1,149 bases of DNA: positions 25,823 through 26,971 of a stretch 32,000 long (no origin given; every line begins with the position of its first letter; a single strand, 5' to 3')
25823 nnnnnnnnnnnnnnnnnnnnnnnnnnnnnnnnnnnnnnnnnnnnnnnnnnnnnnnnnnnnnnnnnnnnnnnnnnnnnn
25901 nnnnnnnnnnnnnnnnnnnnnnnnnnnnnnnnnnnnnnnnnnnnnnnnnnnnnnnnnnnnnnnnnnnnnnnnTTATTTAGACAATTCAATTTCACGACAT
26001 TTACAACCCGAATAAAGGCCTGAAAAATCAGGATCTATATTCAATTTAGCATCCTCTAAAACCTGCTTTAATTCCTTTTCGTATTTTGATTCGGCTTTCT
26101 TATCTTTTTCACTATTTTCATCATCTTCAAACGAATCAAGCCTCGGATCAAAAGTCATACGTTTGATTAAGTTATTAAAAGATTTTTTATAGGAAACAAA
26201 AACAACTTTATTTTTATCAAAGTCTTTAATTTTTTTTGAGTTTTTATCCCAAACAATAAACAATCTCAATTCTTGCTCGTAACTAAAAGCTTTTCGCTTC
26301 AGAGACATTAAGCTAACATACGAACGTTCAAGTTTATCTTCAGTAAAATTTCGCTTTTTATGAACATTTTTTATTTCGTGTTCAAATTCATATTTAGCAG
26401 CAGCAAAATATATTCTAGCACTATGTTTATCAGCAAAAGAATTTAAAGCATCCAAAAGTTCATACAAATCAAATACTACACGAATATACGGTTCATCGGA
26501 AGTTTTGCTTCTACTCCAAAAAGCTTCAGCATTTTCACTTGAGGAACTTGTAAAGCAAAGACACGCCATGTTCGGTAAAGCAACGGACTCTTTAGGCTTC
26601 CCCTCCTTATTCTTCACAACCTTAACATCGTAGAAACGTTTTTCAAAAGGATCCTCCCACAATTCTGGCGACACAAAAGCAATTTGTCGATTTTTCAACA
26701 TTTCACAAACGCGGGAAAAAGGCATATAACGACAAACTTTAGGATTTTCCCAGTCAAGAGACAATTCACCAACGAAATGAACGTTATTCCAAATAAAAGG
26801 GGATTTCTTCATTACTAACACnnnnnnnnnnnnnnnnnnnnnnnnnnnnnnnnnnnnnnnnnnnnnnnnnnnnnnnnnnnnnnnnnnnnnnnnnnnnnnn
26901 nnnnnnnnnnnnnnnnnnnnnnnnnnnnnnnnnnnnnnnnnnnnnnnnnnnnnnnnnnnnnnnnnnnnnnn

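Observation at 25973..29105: Candidate undescribed three-gene system: Zn-ribbon/coiled-coil protein, cytoplasmic DUF285/BspA LRR protein, DUF2971-like protein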

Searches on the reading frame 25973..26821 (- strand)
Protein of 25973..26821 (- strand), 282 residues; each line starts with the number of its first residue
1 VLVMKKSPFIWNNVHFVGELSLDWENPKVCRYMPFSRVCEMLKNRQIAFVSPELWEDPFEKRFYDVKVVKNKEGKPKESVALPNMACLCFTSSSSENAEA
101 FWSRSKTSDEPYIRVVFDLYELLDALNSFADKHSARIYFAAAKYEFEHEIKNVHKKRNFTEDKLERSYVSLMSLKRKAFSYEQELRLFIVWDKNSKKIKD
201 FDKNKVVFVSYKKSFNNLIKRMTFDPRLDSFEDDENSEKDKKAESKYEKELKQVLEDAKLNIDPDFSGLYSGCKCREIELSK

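Call 3: search_protein_families(library=pfam, proteins=[window:25973-26821:-], max_evalue=1)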
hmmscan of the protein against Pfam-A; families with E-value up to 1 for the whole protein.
window:25973-26821:- (282 aa): 1 family
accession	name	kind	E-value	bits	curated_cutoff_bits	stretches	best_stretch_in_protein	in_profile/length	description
PF11185.13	DUF2971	-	0.0026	19.5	22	1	115-187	14-89/89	Protein of unknown function (DUF2971)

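Call 4: search_protein_families(library=padloc, proteins=[window:25973-26821:-], max_evalue=1)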
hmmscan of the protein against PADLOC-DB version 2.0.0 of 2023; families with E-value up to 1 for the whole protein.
window:25973-26821:- (282 aa): 1 family
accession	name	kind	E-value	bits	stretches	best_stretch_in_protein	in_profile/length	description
PDLC04993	PDC-S31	-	8.9e-27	91.9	1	26-250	14-227/245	-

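Call 5: search_protein_families(library=ncbifam, proteins=[window:25973-26821:-], max_evalue=1)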
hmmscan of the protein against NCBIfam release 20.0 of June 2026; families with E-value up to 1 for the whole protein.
window:25973-26821:- (282 aa): 0 families

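Call 22: find_homologous_proteins(query=window:25973-26812:-, max_evalue=0.001)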
Query window:25973-26812:- (279 aa): 15 proteins with E <= 0.001 among 379 candidates.
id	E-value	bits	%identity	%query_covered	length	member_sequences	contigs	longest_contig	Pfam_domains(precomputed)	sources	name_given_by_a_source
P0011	4.1e-177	605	98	100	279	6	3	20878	-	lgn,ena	-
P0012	4.3e-162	556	89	100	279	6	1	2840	-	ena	-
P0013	8.9e-162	555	89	100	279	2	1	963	-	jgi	jgi:hypothetical protein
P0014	2.4e-74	268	49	99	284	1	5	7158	-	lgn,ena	-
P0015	9.5e-22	96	32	77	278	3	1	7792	-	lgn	-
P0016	4.4e-21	94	37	61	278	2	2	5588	-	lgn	-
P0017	1.0e-13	69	33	61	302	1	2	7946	-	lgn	-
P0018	9.2e-13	66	31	71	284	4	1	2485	-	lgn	-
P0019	3.7e-6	45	27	76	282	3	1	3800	-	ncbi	-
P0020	4.1e-6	44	27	72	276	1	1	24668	-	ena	-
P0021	1.4e-5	43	26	76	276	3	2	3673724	-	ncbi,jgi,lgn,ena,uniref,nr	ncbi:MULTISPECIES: hypothetical protein [unclassified Sphingopyxis]|jgi:hypothetical protein|uniref:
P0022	1.4e-5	43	24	76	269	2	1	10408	-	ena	-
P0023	1.6e-5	43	28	76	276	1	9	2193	-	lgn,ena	-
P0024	3.0e-5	42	26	73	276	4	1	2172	-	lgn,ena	-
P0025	3.1e-5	42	26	76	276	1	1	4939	-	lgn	-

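Call 27: find_encoding_contigs(protein=P0011, flank=8000, max_places=4)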
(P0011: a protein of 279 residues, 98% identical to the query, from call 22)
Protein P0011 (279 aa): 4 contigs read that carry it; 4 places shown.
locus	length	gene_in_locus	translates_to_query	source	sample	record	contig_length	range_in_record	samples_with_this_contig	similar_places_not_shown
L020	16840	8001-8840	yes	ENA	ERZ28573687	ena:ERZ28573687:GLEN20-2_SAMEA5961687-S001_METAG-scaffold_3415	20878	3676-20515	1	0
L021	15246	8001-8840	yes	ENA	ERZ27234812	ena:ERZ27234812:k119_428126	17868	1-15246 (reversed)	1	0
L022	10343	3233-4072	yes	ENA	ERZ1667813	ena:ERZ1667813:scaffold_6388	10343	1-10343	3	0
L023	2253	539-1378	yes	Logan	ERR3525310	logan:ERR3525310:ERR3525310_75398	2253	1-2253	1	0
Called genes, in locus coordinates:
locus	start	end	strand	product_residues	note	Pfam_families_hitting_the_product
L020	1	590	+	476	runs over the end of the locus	-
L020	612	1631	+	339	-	-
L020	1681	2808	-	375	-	-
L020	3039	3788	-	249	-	PF00753:Lactamase_B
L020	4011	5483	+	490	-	PF13537:GATase_7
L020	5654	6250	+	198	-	-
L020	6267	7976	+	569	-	-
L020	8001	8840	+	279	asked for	-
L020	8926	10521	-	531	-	-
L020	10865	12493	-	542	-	-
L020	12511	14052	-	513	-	-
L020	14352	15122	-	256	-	PF08264:Anticodon_1, PF10458:Val_tRNA-synt_C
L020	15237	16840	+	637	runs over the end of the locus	-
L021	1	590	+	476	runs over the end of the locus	-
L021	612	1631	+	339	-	-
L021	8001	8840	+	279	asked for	-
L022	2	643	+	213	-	?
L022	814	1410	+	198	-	-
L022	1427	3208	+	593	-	-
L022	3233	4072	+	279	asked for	-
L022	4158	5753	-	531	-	-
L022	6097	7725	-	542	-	-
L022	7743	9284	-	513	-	-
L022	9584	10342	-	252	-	?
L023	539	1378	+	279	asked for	-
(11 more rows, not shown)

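Call 28: find_encoding_contigs(protein=P0014, flank=8000, max_places=4)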
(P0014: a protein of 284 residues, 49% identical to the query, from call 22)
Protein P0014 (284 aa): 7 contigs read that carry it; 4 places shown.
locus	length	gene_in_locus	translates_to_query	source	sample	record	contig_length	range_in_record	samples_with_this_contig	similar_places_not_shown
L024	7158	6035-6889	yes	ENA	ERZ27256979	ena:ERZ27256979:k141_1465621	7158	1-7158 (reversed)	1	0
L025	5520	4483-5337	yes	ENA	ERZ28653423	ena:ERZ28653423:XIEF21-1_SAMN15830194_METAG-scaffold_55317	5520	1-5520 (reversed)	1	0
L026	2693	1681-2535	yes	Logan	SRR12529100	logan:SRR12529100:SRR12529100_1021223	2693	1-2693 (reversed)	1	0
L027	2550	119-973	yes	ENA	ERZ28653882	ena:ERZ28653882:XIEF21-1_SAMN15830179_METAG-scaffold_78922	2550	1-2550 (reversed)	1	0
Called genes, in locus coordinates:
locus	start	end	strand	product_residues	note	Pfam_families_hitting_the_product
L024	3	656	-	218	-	?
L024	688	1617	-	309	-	PF08501:Shikimate_dh_N, PF01488:Shikimate_DH (weak), PF18317:SDH_C (faint)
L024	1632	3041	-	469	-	PF01637:ATPase_2, PF13191:AAA_16 (weak), PF13173:AAA_14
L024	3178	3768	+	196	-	PF12784:PDDEXK_2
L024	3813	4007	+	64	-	-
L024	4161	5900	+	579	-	PF01391:Collagen, PF09603:Fib_succ_major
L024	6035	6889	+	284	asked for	-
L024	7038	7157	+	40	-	?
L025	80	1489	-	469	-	PF01637:ATPase_2, PF13191:AAA_16 (weak), PF13173:AAA_14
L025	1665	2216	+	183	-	PF12784:PDDEXK_2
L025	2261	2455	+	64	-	-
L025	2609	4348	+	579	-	PF01391:Collagen, PF09603:Fib_succ_major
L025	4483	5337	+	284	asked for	-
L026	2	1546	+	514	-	?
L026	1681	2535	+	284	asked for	-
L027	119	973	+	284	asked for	-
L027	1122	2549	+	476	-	?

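Call 37: find_encoding_contigs(protein=P0015, flank=6000, max_places=3)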
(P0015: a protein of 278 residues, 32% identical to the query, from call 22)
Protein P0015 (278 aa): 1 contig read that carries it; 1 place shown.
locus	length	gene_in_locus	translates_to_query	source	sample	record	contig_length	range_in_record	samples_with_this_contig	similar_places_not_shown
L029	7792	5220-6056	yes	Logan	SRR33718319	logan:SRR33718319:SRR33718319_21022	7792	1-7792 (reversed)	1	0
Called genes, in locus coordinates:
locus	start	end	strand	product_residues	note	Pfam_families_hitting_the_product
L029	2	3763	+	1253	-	?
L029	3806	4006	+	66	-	-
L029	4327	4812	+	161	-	-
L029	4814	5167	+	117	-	-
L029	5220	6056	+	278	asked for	-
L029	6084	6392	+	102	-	-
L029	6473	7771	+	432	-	PF00069:Pkinase, PF07714:PK_Tyr_Ser-Thr, PF17667:Pkinase_fungal (weak), PF14531:Kinase-like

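Call 38: find_encoding_contigs(protein=P0021, flank=8000, max_places=3)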
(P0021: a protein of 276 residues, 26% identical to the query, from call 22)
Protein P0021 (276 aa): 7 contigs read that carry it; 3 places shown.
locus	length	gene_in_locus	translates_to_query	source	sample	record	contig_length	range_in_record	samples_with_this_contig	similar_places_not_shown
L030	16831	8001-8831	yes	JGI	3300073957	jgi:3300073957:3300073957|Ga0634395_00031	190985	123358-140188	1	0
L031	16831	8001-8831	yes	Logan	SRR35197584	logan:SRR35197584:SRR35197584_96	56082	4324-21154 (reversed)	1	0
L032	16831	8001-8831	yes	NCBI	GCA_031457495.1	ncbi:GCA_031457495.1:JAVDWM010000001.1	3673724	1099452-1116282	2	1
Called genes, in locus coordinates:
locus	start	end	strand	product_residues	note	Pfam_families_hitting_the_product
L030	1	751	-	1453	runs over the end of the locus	PF05593:RHS_repeat (weak), PF25023:TEN_YD-shell, PF05593:RHS_repeat (weak), PF25023:TEN_YD-shell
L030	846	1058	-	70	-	PF05593:RHS_repeat (faint)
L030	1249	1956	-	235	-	PF19613:DUF6118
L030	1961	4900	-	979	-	PF03389:MobA_MobL, PF05970:PIF1 (weak), PF13086:AAA_11 (faint), PF13245:AAA_19, PF13604:AAA_30, PF01443:Viral_helicase1 (faint), PF18335:SH3_13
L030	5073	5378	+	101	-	PF06412:TraD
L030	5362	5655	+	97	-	PF06412:TraD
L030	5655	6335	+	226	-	-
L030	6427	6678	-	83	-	PF08281:Sigma70_r4_2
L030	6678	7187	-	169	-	PF04542:Sigma70_r2, PF07638:Sigma70_ECF (weak), PF08281:Sigma70_r4_2, PF04545:Sigma70_r4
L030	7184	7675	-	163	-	-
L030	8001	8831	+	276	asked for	-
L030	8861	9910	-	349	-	PF05168:HEPN (weak)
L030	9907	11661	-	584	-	PF02195:ParB_N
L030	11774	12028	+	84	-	-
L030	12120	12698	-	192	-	-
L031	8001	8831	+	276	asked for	-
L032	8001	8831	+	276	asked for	-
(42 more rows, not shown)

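Call 41: predict_structure(alignment_id=A3)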
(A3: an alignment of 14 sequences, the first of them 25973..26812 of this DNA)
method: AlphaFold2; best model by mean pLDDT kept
length: 279 residues; sequences in the alignment: 14
mean_pLDDT: 76.3   pTM: 0.78
mean pLDDT of the five models: 76.3, 74.7, 74.6, 74.6, 73.3
residues with pLDDT >= 90: 69; 70-90: 128; 50-70: 44; < 50: 38
segments of 3 or more residues with pLDDT < 50: 1-3, 66-75, 226-238, 268-279
pLDDT, mean of each block of 10 residues (from residue 1): 62 83 88 92 89 70 55 54 89 74 78 91 90 92 85 70 86 86 88 67 85 80 56 47 83 88 63 41
secondary structure, 60 per line:
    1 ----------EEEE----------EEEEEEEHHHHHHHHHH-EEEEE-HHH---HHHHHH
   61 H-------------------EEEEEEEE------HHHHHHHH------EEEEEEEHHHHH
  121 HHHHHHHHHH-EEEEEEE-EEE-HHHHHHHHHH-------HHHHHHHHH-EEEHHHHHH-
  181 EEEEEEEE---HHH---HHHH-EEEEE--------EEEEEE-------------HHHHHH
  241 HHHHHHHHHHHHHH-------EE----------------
elements in order: E11-14 E25-31 H32-41 E43-47 H55-61 E81-88 H95-102 E109-115 H116-130 E132-138 E140-142 H144-153 H161-169 E171-173 H174-179 E181-188 H198-201 E203-207 E216-221 H235-254

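Call 43: search_solved_structures(query=A3, max_evalue=10)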
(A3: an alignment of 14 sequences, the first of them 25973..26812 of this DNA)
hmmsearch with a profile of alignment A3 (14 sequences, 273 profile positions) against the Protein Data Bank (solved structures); distinct sequences matched with E-value up to 10: 5.
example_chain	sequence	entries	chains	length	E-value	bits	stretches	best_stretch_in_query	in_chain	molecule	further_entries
7q8a_A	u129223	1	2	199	0.045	16.5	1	129-179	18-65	Poly(U)-binding-splicing factor PUF60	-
2kxf_A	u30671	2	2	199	0.054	16.2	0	129-179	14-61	Poly(U)-binding-splicing factor PUF60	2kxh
3uwt_A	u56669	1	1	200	0.058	16.1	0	129-179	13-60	Poly(U)-binding-splicing factor PUF60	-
2qfj_A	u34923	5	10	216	0.067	15.9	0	129-179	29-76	FBP-interacting repressor | Poly(U)-binding-splicing factor PUF60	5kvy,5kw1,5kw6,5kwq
7z3x_A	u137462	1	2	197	0.47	13.1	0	120-162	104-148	Poly(U)-binding-splicing factor PUF60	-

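Call 45: fold_search(model_id=the predicted structure, library=pdb)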
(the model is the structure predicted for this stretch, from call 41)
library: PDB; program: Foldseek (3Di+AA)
matches with E <= 10: 65; with E <= 0.001: 0
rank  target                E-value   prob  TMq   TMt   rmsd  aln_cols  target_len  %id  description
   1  7yk3_C                1.2e-03  0.97  0.29  0.36  12.3       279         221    8  Crystal structure of DarTG toxin-antitoxin complex from Mycobacterium tuberculosis (released 2023-05-31)
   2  7yk3_A                5.5e-03  0.96  0.34  0.41  12.0       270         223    7  Crystal structure of DarTG toxin-antitoxin complex from Mycobacterium tuberculosis (released 2023-05-31)
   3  7omw                  3.7e-02  0.75  0.32  0.42  10.5       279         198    7  Thermus sp. 2.9 DarT in complex with NAD+ (released 2021-06-23)
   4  7omx                  4.7e-02  0.57  0.29  0.39  11.5       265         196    9  Thermus sp. 2.9 DarT in complex with carba-NAD+ (released 2021-06-23)
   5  7omv                  4.7e-02  0.57  0.32  0.40  11.7       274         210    8  Thermus sp. 2.9 DarT (released 2021-06-23)
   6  7omy_AAA              6.4e-02  0.66  0.36  0.44   8.4       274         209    8  Thermus sp. 2.9 DarT in complex with carba-NAD+ and ssDNA (released 2021-06-23)
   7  8baq                  1.4e-01  0.47  0.31  0.39  10.3       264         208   10  E. coli C7 DarT1 in complex with NAD+ (released 2023-07-12)
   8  7ee6_G                1.6e-01  0.16  0.17  0.21  11.9       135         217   11  Crystal structure of PltC toxin (released 2021-12-22)
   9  4z9c_A                3.4e-01  0.11  0.19  0.23  14.9       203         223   10  EcPltAB Oxidized (released 2016-10-12)
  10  4z9d_B                4.1e-01  0.12  0.21  0.31  14.4       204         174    9  EcPltA (released 2016-10-12)
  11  4z9d_A                5.2e-01  0.20  0.23  0.34  10.7       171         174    7  EcPltA (released 2016-10-12)
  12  4k6l_G                7.6e-01  0.09  0.17  0.20  12.3       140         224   14  Structure of Typhoid Toxin (released 2013-07-17)
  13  4z9d_C                9.1e-01  0.10  0.23  0.34  14.3       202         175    9  EcPltA (released 2016-10-12)
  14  8jan_g                1.6e+00  0.04  0.11  0.17  17.2       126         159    9  In situ structures of the ultra-long extended tail of Myoviridae phage P1 (released 2023-06-21)
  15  8fyz_A                2.0e+00  0.01  0.09  0.10  16.0       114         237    9  Crystal structure of human PARP1 ART domain bound to inhibitor UKTT10 (compound 13) (released 2024-02-07)
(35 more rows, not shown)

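Call 46: search_protein_families(library=pfam, alignment_id=A3, max_evalue=0.1)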
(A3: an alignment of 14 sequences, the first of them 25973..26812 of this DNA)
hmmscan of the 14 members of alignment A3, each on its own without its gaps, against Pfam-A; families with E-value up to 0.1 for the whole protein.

A. member 1, window:25973-26812:- (279 aa): 1 family
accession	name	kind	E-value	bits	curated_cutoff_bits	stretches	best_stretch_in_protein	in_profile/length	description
PF11185.13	DUF2971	-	0.0026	19.5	22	1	112-184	14-89/89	Protein of unknown function (DUF2971)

B. families by the number of members that match (of 14 scanned): 3 families
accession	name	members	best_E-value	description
PF11185.13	DUF2971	9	0.0012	Protein of unknown function (DUF2971)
PF20882.2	Sos7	1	0.045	Kinetochore protein Sos7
PF04069.17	OpuAC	1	0.049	Substrate binding domain of ABC-type glycine betaine transport system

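Call 47: search_protein_families(library=padloc, alignment_id=A3, max_evalue=0.001)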
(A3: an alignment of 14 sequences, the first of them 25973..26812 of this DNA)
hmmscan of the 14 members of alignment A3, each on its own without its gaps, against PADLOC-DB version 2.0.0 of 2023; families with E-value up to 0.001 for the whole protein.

A. member 1, window:25973-26812:- (279 aa): 1 family
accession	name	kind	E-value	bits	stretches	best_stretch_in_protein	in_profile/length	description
PDLC04993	PDC-S31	-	8.6e-27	92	1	23-247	14-227/245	-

B. families by the number of members that match (of 14 scanned): 1 family
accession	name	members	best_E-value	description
PDLC04993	PDC-S31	14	5.1e-50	-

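Call 64: search_dna_similar(query=window:25973-26812:-, collection=plasmids, mode=protein, max_evalue=0.001, max_rows=15)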
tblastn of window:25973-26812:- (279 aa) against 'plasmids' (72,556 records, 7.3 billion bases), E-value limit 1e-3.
Records with a match: 190; places in all: 190; records where one place covers at least 80% of the query: 1.
Best place of each record, by identity: <60% 190.
By first word of the organism name: Klebsiella 178; Escherichia 7; Raoultella 2; Hymenobacter 1; Citrobacter 1; Aliarcobacter 1.
By predicted mobility (MOB-suite, as given by PLSDB): conjugative 124; non-mobilizable 64; mobilizable 2.
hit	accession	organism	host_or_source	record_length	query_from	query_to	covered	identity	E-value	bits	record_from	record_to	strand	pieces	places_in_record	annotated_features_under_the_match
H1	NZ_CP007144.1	Hymenobacter swuensis DY53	-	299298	7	250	87%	25.3%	3e-7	59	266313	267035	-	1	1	DUF2971 domain-containing protein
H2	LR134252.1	Raoultella terrigena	environmental,Ropy milk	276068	20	229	75%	27.7%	2e-8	62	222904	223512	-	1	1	Protein of uncharacterised function (DUF2971)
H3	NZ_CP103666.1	Klebsiella aerogenes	Homo sapiens,blood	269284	26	227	72%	27.8%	3e-11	71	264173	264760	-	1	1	DUF2971 domain-containing protein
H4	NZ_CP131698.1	Klebsiella quasipneumoniae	Homo sapiens,culture,Abs/pus/wd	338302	26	227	72%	27.8%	3e-11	71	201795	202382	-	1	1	DUF2971 domain-containing protein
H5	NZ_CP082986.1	Klebsiella pneumoniae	Homo sapiens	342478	26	227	72%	27.8%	3e-11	71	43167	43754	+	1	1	DUF2971 domain-containing protein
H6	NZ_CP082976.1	Klebsiella pneumoniae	Homo sapiens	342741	26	227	72%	27.8%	3e-11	71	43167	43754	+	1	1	DUF2971 domain-containing protein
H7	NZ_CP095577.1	Klebsiella pneumoniae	Homo sapiens,Pure culture one microbial ...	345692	26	227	72%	27.8%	3e-11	71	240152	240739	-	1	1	DUF2971 domain-containing protein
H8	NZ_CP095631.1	Klebsiella pneumoniae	Homo sapiens,Pure culture one microbial ...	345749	26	227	72%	27.8%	3e-11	71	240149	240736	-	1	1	DUF2971 domain-containing protein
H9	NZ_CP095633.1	Klebsiella pneumoniae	Homo sapiens,Pure culture one microbial ...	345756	26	227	72%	27.8%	3e-11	71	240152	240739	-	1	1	DUF2971 domain-containing protein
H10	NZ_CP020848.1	Klebsiella variicola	Homo sapiens,urine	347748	26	227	72%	27.8%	3e-11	71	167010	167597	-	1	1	DUF2971 domain-containing protein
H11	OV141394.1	Citrobacter youngae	-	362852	26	227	72%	27.8%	3e-11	71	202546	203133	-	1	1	HP: Hypothetical_protein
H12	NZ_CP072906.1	Klebsiella pneumoniae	Homo sapiens,urine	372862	26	227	72%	27.8%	3e-11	71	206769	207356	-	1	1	DUF2971 domain-containing protein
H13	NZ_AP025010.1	Raoultella ornithinolytica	-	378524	26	227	72%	27.8%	3e-11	71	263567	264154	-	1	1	DUF2971 domain-containing protein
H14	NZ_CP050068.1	Klebsiella aerogenes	cell culture,water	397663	26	227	72%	27.8%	3e-11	71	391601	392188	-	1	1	DUF2971 domain-containing protein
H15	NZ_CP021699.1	Klebsiella pneumoniae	-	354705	26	227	72%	27.8%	3e-11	71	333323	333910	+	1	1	DUF2971 domain-containing protein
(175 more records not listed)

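Call 65: search_dna_similar(query=window:25973-26812:-, collection=phages, mode=protein, max_evalue=0.001, max_rows=10)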
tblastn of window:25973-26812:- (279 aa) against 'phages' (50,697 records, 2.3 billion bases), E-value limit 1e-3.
No match.

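Call 68: get_annotated_region(hit=H3, flank=6000)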
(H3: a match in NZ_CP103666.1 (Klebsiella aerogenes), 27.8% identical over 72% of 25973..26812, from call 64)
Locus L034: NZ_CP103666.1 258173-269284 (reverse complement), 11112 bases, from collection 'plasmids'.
description: Klebsiella aerogenes strain 4417 plasmid pMB5632_2, complete sequence
organism: Klebsiella aerogenes (NCBI taxid 548)
taxonomy: Bacteria; Pseudomonadota; Gammaproteobacteria; Enterobacterales; Enterobacteriaceae; Klebsiella; Klebsiella aerogenes
host: -; source: Homo sapiens,blood; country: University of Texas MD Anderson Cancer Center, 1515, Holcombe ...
typing (MOB-suite, as given by PLSDB): conjugative; replicon IncFIB,IncHI1B; relaxase MOBH; mating-pair formation MPF_F
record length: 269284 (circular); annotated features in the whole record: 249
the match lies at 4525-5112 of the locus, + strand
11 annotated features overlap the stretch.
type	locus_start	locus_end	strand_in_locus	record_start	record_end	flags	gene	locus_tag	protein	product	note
CDS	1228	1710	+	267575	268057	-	-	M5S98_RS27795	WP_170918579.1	hypothetical protein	-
CDS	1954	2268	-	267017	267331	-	-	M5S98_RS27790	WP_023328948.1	hypothetical protein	-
CDS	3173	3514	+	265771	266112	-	-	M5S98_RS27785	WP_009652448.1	hypothetical protein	-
CDS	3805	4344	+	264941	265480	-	-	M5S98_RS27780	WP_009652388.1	hypothetical protein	-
CDS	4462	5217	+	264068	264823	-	-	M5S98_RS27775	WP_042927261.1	DUF2971 domain-containing protein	-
CDS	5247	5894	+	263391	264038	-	-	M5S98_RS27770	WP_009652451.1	EcsC family protein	-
CDS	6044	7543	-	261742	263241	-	-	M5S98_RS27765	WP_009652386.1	lipopolysaccharide kinase InaA family protein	-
CDS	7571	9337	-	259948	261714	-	-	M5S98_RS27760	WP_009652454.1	PP2C family serine/threonine-protein phosphatase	-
CDS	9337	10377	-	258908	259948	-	-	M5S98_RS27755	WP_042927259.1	TerY-C metal binding domain-containing protein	-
CDS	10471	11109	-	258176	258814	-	-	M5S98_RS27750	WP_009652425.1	VWA domain-containing protein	-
CDS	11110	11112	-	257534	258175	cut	-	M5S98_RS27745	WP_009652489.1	TerD family protein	GO:0006950 - response to stress [Evidence IEA]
